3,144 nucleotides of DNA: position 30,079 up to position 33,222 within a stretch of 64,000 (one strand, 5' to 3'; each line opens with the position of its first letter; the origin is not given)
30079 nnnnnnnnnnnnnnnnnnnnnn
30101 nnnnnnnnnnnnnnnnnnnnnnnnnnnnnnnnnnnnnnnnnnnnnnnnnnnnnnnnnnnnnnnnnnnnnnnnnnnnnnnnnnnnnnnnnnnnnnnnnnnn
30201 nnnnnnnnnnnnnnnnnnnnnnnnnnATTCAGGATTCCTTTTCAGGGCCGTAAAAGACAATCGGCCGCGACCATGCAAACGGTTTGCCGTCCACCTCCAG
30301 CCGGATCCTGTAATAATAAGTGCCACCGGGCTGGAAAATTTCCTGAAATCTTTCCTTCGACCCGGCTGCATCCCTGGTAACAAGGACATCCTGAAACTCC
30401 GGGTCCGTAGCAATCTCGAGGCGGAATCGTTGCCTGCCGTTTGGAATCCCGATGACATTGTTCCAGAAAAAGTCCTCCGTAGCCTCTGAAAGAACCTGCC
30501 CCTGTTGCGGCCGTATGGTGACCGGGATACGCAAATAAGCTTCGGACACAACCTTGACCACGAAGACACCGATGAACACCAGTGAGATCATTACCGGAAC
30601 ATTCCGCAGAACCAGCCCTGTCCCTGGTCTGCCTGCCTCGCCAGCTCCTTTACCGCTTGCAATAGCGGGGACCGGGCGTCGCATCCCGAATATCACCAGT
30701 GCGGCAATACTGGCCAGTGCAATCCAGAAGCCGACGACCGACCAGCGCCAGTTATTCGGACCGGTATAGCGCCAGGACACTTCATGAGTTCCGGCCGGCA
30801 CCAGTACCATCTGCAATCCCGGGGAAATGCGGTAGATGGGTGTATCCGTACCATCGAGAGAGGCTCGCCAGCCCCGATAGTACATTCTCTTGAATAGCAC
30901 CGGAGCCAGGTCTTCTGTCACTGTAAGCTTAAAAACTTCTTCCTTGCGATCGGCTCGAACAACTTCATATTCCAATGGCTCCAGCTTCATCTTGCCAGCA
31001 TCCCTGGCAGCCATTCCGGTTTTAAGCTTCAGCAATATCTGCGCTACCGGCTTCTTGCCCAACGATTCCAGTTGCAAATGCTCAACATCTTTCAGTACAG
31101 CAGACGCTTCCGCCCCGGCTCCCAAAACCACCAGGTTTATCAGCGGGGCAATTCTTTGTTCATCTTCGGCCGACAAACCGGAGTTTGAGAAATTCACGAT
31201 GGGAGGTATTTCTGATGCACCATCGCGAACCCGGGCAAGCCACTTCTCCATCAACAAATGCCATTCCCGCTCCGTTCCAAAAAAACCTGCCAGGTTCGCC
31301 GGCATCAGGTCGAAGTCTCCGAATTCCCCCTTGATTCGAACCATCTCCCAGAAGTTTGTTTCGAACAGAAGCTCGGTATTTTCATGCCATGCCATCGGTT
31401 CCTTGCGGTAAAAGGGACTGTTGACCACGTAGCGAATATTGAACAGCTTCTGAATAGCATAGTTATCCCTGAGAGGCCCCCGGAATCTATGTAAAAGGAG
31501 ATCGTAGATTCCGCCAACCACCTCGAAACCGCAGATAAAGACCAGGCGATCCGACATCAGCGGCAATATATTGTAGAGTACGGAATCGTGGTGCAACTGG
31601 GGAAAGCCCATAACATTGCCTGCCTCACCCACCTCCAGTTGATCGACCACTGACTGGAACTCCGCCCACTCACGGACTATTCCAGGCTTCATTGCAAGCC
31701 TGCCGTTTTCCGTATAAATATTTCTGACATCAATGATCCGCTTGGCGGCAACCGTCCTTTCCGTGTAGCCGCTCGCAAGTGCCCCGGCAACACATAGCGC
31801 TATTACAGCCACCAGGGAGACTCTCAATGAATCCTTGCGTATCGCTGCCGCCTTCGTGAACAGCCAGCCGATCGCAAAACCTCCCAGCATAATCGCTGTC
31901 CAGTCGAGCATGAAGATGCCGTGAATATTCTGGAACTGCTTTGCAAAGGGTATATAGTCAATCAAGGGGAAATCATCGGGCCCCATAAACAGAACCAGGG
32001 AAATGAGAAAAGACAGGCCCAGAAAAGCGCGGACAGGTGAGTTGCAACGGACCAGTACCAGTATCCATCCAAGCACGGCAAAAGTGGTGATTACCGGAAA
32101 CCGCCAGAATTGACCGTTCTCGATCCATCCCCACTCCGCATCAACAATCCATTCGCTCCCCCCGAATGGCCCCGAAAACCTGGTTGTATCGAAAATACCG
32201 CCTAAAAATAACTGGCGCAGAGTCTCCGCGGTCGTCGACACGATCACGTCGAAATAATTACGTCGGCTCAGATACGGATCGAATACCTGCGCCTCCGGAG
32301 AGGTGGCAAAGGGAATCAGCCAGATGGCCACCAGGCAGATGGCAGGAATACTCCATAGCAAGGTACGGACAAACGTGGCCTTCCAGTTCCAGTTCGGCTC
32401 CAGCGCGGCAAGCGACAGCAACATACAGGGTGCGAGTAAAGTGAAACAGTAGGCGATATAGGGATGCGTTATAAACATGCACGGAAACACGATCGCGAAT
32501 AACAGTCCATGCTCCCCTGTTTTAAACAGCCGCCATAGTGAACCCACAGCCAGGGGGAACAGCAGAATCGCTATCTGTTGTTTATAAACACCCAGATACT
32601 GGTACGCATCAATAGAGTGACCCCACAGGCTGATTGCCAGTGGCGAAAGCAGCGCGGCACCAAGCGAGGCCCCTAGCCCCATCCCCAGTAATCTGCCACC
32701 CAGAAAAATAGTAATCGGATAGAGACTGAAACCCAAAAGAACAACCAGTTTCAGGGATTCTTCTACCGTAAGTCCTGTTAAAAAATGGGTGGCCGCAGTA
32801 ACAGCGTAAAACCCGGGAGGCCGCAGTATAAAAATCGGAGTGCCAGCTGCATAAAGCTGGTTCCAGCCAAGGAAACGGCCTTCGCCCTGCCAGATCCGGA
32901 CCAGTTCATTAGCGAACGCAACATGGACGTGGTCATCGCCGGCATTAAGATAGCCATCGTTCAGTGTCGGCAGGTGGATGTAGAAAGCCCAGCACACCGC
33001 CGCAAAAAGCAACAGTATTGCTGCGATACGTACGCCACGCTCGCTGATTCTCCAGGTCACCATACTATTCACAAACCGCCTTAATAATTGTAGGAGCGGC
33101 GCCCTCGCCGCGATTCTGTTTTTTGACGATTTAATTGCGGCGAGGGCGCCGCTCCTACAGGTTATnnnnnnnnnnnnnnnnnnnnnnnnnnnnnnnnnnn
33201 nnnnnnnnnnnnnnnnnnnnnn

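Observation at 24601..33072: Periplasmic glycosylation module (GT2, YdjC deacetylase, GT-C, flippase-like protein, FemAB-like protein, methyltransferase) inside the cytochrome cluster; the poly-Thr linkers may be its O-glycosylation targets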

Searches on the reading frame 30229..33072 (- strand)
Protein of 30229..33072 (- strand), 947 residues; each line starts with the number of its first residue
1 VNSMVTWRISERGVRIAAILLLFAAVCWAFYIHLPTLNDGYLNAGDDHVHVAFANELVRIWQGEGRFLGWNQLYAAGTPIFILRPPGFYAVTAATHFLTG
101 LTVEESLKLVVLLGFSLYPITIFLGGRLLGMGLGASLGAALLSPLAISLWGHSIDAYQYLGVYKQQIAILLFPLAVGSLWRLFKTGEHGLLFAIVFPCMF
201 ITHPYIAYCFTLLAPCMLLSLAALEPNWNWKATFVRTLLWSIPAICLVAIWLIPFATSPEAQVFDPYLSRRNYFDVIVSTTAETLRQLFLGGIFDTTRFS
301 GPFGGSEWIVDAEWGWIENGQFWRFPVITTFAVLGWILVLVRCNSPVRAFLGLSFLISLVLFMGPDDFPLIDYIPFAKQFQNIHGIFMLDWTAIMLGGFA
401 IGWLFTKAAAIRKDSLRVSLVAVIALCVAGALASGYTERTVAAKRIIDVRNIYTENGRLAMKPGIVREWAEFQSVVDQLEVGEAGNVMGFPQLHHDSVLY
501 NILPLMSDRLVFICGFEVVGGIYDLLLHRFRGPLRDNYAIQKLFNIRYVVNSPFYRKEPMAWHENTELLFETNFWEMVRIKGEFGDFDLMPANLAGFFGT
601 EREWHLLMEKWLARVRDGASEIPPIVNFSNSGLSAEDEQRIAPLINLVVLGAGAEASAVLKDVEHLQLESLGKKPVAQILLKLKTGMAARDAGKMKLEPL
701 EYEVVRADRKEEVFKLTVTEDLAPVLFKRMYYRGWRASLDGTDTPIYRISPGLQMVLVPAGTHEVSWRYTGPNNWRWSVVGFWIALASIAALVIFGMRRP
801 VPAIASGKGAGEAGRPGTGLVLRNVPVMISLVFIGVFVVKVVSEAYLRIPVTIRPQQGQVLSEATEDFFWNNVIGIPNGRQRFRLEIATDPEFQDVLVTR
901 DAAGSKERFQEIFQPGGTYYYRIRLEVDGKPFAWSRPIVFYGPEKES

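Call 3: search_protein_families(library=pfam, proteins=[window:30229-33072:-], max_evalue=0.01)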
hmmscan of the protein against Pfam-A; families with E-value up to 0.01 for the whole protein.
window:30229-33072:- (947 aa): 1 family
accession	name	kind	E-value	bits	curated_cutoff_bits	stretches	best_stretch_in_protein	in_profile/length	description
PF09586.16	YfhO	-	5.1e-08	32.2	28.5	1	168-257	148-236/835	Bacterial membrane protein YfhO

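Call 4: search_protein_families(library=ncbifam, proteins=[window:30229-33072:-], max_evalue=0.01)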
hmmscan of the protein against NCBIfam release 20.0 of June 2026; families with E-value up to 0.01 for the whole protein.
window:30229-33072:- (947 aa): 0 families

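Call 8: find_encoding_contigs(protein=window:30229-33072:-, flank=10000, max_places=6)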
Protein window:30229-33072:- (947 aa): no gene with exactly this product is on record in the collection.

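Call 10: find_homologous_proteins(query=window:30229-33063:-, max_evalue=0.001)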
Query window:30229-33063:- (944 aa): 42 proteins with E <= 0.001 among 8000 candidates.
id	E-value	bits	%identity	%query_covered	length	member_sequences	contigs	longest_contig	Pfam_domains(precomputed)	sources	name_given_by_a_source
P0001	0.0e+0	1934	87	100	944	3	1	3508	PF09586.17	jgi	jgi:hypothetical protein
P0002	0.0e+0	1931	87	100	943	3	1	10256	PF09586.17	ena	-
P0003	0.0e+0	1915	86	100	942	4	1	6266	PF09586.17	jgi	-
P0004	0.0e+0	1887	85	100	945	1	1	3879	-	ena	-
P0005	0.0e+0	1878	85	100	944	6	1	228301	PF09586.17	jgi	-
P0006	0.0e+0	1154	52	97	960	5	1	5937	PF09586.17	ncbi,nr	ncbi:MAG: hypothetical protein B6245_19010 [Desulfobacteraceae bacterium 4572_88]|nr:MAG: hypothetic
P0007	0.0e+0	1147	53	99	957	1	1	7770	-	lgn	-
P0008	0.0e+0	1108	53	100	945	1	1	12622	-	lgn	-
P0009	0.0e+0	1063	53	91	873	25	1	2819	-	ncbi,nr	ncbi:MAG: hypothetical protein JRF05_06870, partial [Deltaproteobacteria bacterium]|nr:hypothetical 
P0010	0.0e+0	1054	48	99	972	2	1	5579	-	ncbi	-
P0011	0.0e+0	1032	49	98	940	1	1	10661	PF09586.17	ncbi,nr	ncbi:MAG: hypothetical protein NT072_10760 [Deltaproteobacteria bacterium]|nr:hypothetical protein [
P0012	0.0e+0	1029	47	99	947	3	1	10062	-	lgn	-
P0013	0.0e+0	1028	48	98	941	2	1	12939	-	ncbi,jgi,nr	ncbi:MAG: hypothetical protein PF482_11190 [Desulfobacteraceae bacterium]|jgi:hypothetical protein|n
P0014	0.0e+0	1022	46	99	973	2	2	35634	PF09586.17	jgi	jgi:hypothetical protein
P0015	0.0e+0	1015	49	98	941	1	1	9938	-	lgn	-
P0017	7.4e-287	972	46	99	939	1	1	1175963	-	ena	-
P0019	5.1e-285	966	48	93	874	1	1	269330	-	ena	-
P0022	3.0e-279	947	46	98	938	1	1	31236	PF09586.17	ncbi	-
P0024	2.5e-274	931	52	82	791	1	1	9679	PF09586.17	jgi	-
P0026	6.1e-271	920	45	99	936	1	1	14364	PF09586.17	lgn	-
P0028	2.1e-267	908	46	95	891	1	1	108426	-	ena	-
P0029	1.6e-264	899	49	84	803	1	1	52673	-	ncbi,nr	ncbi:MAG: hypothetical protein HZA20_11225 [Nitrospirae bacterium]|nr:hypothetical protein [Nitrospi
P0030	4.2e-260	884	49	82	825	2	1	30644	PF09586.17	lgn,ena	-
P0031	2.3e-256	872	43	98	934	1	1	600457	-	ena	-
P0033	3.2e-250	851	48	86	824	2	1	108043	-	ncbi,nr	ncbi:MAG: hypothetical protein JXO48_06225 [Deltaproteobacteria bacterium]|nr:hypothetical protein [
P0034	7.3e-240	817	41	98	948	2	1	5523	PF09586.17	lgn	-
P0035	1.3e-222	760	45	84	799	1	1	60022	-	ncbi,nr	ncbi:MAG: hypothetical protein HQK76_07050 [Desulfobacterales bacterium]|nr:hypothetical protein [De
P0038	2.0e-195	670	37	98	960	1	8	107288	-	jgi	jgi:hypothetical protein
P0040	1.3e-63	234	27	80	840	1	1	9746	PF20176.4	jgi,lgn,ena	-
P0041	1.2e-62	230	33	47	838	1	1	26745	-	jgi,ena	-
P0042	2.0e-8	51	36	8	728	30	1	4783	PF09586.17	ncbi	-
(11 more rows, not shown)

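Call 11: find_encoding_contigs(protein=P0005, flank=10000, max_places=2)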
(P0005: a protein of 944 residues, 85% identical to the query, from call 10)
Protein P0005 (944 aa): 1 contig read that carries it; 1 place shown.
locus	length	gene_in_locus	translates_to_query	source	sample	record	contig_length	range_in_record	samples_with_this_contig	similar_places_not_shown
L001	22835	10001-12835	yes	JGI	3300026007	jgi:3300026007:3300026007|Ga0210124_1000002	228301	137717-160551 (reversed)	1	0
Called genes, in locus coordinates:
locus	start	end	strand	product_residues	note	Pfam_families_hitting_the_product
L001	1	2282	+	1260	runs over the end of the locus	-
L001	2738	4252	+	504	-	PF13145:Rotamase_2, PF13616:Rotamase_3, PF00639:Rotamase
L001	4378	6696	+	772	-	PF09699:Paired_CXXCH_1 (faint), PF14522:Cytochrome_C7 (faint)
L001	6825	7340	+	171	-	-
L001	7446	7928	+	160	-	PF08534:Redoxin, PF00578:AhpC-TSA, PF00085:Thioredoxin (faint), PF13098:Thioredoxin_2 (weak), PF13905:Thioredoxin_8 (weak)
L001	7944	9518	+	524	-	PF06119:NIDO (faint)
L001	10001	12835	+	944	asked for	PF09586:YfhO (faint)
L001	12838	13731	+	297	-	PF04794:YdjC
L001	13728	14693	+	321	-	PF00535:Glycos_transf_2, PF10111:Glyco_tranf_2_2 (weak)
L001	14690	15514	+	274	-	-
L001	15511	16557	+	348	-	PF02388:FemAB, PF13480:Acetyltransf_6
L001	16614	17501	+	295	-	PF03706:LPG_synthase_TM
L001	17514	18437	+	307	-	PF01209:Ubie_methyltran, PF13489:Methyltransf_23, PF08003:Methyltransf_9 (weak), PF13649:Methyltransf_25, PF13847:Methyltransf_31, PF08241:Methyltransf_11, PF08242:Methyltransf_12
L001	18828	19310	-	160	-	PF09832:DUF2059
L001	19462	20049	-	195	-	PF08534:Redoxin, PF00578:AhpC-TSA, PF00085:Thioredoxin (weak), PF13905:Thioredoxin_8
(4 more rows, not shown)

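Call 12: find_encoding_contigs(protein=P0017, flank=10000, max_places=2)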
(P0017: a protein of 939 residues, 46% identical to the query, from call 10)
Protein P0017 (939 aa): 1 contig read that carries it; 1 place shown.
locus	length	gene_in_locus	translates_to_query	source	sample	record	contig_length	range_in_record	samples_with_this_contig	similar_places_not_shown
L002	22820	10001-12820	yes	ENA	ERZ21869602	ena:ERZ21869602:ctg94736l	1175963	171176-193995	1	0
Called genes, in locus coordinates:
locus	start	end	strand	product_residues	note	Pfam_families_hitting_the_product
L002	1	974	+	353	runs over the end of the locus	PF02163:Peptidase_M50, PF00595:PDZ (weak), PF13180:PDZ_2, PF17820:PDZ_6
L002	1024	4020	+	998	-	PF02700:PurS (faint), PF18072:FGAR-AT_linker (weak), PF00586:AIRS, PF02769:AIRS_C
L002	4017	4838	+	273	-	PF13507:GATase_5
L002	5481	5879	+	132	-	PF12019:GspH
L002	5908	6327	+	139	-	PF07963:N_methyl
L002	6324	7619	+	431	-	-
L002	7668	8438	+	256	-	-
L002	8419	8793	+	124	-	PF23981:DUF7305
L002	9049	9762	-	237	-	-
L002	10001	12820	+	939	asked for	-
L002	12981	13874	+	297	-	PF04794:YdjC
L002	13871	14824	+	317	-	PF00535:Glycos_transf_2, PF10111:Glyco_tranf_2_2 (weak), PF13641:Glyco_tranf_2_3 (weak)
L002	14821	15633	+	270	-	-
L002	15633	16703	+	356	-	PF13480:Acetyltransf_6 (weak)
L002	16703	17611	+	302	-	PF03706:LPG_synthase_TM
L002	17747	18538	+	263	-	PF05148:Methyltransf_8 (faint), PF01209:Ubie_methyltran, PF08003:Methyltransf_9 (weak), PF13489:Methyltransf_23, PF08241:Methyltransf_11, PF08242:Methyltransf_12, PF13649:Methyltransf_25, PF13847:Methyltransf_31, +1 more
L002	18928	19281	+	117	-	-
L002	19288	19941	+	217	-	PF07963:N_methyl (weak), PF27121:PpdB (weak)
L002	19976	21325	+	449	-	PF14341:PilX_N, PF23981:DUF7305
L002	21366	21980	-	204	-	-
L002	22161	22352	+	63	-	-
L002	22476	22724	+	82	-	-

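Call 13: find_encoding_contigs(protein=P0031, flank=10000, max_places=2)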
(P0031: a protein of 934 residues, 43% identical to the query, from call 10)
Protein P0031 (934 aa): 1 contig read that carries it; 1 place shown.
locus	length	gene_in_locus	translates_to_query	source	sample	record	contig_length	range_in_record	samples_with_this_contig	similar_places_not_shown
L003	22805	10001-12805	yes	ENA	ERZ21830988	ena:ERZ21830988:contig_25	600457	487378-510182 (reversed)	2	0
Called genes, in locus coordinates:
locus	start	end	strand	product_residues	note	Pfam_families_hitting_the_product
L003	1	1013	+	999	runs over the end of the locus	PF02700:PurS (faint), PF18072:FGAR-AT_linker (weak), PF00586:AIRS, PF02769:AIRS_C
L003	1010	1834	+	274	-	PF13507:GATase_5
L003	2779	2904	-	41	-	-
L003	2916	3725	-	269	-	PF25199:nSTAND_NTPase5 (faint), PF13604:AAA_30 (weak), PF13245:AAA_19 (weak), PF13401:AAA_22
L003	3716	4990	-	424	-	PF13565:HTH_32, PF00665:rve, PF13683:rve_3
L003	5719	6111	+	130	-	PF12019:GspH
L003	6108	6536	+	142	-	PF07963:N_methyl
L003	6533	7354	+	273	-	-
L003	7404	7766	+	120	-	-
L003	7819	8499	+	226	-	PF14341:PilX_N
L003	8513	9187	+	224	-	PF23981:DUF7305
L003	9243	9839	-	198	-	-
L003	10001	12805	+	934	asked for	-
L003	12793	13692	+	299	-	PF04794:YdjC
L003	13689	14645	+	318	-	PF00535:Glycos_transf_2, PF10111:Glyco_tranf_2_2, PF13641:Glyco_tranf_2_3 (weak)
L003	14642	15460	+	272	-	-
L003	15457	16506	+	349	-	PF02388:FemAB (weak), PF13480:Acetyltransf_6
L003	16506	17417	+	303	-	PF03706:LPG_synthase_TM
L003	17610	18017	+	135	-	PF07963:N_methyl (weak)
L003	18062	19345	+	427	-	PF23981:DUF7305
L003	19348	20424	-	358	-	PF03480:DctP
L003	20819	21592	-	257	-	PF02737:3HCDH_N, PF00725:3HCDH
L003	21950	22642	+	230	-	PF00378:ECH_1, PF16113:ECH_2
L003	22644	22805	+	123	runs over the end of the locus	PF04126:Cyclophil_like, PF18050:Cyclophil_like2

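Call 16: find_related_loci(query=A1, collection=genome_contigs, flank=10000)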
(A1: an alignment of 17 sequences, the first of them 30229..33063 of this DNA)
Query A1 (944 aa) in genome_contigs; peptide patterns used: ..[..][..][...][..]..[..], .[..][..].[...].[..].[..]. (x = any residue, [..] = any of these).
56 stretches matched a pattern; 8 encode a relative of the query (tblastn E <= 1e-3); 8 distinct loci.
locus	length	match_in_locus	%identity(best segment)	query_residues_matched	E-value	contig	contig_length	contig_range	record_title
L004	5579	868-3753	48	7-941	0e+0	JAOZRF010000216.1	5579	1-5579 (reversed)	MAG: Desulfobacula sp. isolate GMC6.concoct.225_sub GMC6_21727_length_5579_cov_5.053403, whole genome shotgun sequence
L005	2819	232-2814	53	12-873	0e+0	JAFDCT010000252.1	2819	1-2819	MAG: Deltaproteobacteria bacterium isolate MB4D_Bin_25 MB4D_Bin_25_MB4D_0306_000003465719, whole genome shotgun sequence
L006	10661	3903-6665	49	12-935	0e+0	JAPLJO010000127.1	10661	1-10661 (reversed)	MAG: Deltaproteobacteria bacterium isolate LacPavin_0920_SED2_MAG_54_12 LacPavin_0920_SED2_scaffold_61704, whole genome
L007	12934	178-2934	49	13-937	0e+0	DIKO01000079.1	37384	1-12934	MAG TPA_asm: Desulfobacteraceae bacterium UBA5616 UBA5616_contig_8566, whole genome shotgun sequence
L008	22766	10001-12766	46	12-939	0e+0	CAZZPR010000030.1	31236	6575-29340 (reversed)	MAG TPA_asm: uncultured Desulfobacteraceae bacterium isolate SRP141376_co1_353 genome assembly, contig: NODE_3351_length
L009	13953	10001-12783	51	12-937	0e+0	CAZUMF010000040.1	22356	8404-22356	MAG TPA_asm: uncultured Desulfohalobiaceae bacterium isolate binchicken_co77_81 genome assembly, contig: NODE_2833_lengt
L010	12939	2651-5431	48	11-939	0e+0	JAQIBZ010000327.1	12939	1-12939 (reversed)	MAG: Desulfobacteraceae bacterium isolate GH14 k119_136282, whole genome shotgun sequence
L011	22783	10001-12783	49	5-939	0e+0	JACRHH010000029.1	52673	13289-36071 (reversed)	MAG: Nitrospirae bacterium isolate NC_groundwater_1772_Pr3_B-0.1um_56_14 SR-2_scaffold_141_3103046, whole genome shotgun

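Call 19: find_encoding_contigs(protein=P0029, flank=10000, max_places=1)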
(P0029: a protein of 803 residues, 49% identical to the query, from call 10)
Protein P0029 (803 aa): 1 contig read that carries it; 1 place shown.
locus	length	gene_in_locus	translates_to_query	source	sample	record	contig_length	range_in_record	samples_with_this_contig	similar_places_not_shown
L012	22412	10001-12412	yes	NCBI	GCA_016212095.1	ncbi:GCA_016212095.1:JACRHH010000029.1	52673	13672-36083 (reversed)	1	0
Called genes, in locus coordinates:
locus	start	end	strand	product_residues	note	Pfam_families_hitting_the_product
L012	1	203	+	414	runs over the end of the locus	PF00890:FAD_binding_2 (weak), PF01266:DAO (weak), PF07992:Pyr_redox_2 (faint), PF12831:FAD_oxidored, PF13450:NAD_binding_8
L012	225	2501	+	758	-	PF00037:Fer4 (faint), PF07992:Pyr_redox_2 (faint), PF00890:FAD_binding_2 (weak), PF01266:DAO (weak), PF12831:FAD_oxidored (weak), PF13450:NAD_binding_8, PF13187:Fer4_9, PF02662:FlpD, +3 more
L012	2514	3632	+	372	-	PF13183:Fer4_8, PF13187:Fer4_9 (weak), PF13534:Fer4_17 (weak), PF27541:CitB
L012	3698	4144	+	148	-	PF00571:CBS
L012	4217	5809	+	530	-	PF00117:GATase, PF01174:SNO, PF00977:His_biosynth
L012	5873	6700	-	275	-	PF14522:Cytochrome_C7 (faint), PF09699:Paired_CXXCH_1 (faint)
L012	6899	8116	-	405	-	PF12704:MacB_PCD (weak), PF02687:FtsX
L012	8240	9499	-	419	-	-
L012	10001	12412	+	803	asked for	-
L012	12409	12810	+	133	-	-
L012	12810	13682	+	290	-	-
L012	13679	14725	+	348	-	PF13480:Acetyltransf_6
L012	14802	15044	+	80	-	-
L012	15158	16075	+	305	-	PF03706:LPG_synthase_TM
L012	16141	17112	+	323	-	PF00535:Glycos_transf_2, PF10111:Glyco_tranf_2_2 (weak)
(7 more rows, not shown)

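Call 20: find_encoding_contigs(protein=P0019, flank=10000, max_places=1)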
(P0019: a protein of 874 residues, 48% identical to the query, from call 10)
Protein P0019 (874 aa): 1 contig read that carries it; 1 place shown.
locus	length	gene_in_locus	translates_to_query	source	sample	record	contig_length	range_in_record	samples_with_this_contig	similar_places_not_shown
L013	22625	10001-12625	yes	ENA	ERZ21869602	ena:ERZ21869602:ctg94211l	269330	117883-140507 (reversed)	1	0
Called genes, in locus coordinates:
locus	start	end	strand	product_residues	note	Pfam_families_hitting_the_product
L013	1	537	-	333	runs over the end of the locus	PF02562:PhoH, PF00270:DEAD (faint), PF13245:AAA_19, PF13604:AAA_30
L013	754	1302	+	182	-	-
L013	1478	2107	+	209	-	PF00117:GATase, PF07685:GATase_3 (faint), PF01174:SNO (faint), PF07722:Peptidase_C26 (faint)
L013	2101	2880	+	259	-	PF00977:His_biosynth, PF01207:Dus (faint), PF02581:TMP-TENI (faint), PF03060:NMO (faint)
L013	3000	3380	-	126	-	-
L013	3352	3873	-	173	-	PF00293:NUDIX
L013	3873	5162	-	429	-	PF01116:F_bP_aldolase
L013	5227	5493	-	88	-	-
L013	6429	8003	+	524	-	-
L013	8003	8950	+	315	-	-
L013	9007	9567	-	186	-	-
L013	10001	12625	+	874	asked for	-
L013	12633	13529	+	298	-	PF04794:YdjC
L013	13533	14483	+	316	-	PF00535:Glycos_transf_2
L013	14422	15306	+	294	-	-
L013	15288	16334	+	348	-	PF02388:FemAB (weak), PF13480:Acetyltransf_6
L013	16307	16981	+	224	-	PF03706:LPG_synthase_TM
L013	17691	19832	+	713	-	PF07719:TPR_2 (faint), PF13181:TPR_8 (faint), PF00515:TPR_1 (faint), PF13176:TPR_7 (faint), PF13374:TPR_10 (faint), PF13424:TPR_12 (faint), PF13428:TPR_14 (faint), PF13414:TPR_11 (faint)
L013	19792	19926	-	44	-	-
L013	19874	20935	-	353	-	PF13469:Sulfotransfer_3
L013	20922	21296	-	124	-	-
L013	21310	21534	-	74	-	-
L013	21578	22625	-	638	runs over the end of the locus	PF14269:Arylsulfotran_2, PF05935:Arylsulfotrans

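Call 21: find_encoding_contigs(protein=P0038, flank=10000, max_places=1)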
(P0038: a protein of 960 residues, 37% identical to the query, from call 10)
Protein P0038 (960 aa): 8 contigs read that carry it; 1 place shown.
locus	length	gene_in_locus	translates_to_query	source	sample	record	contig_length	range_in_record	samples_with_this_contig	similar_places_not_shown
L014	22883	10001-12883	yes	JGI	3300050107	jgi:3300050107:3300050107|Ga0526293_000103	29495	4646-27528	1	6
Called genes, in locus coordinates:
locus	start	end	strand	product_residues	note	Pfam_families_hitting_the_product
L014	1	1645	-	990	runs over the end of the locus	PF04885:Stig1 (faint)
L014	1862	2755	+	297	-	PF14200:RicinB_lectin_2 (weak)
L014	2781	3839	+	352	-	PF00045:Hemopexin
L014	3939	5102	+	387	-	PF01041:DegT_DnrJ_EryC1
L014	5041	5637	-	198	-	-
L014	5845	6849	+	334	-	PF13641:Glyco_tranf_2_3, PF00535:Glycos_transf_2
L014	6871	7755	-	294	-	-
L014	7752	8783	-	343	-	PF13480:Acetyltransf_6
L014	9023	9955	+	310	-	-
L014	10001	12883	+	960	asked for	-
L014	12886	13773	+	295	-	PF04794:YdjC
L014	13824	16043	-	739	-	-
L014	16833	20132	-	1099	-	-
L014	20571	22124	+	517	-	-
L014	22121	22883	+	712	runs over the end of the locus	-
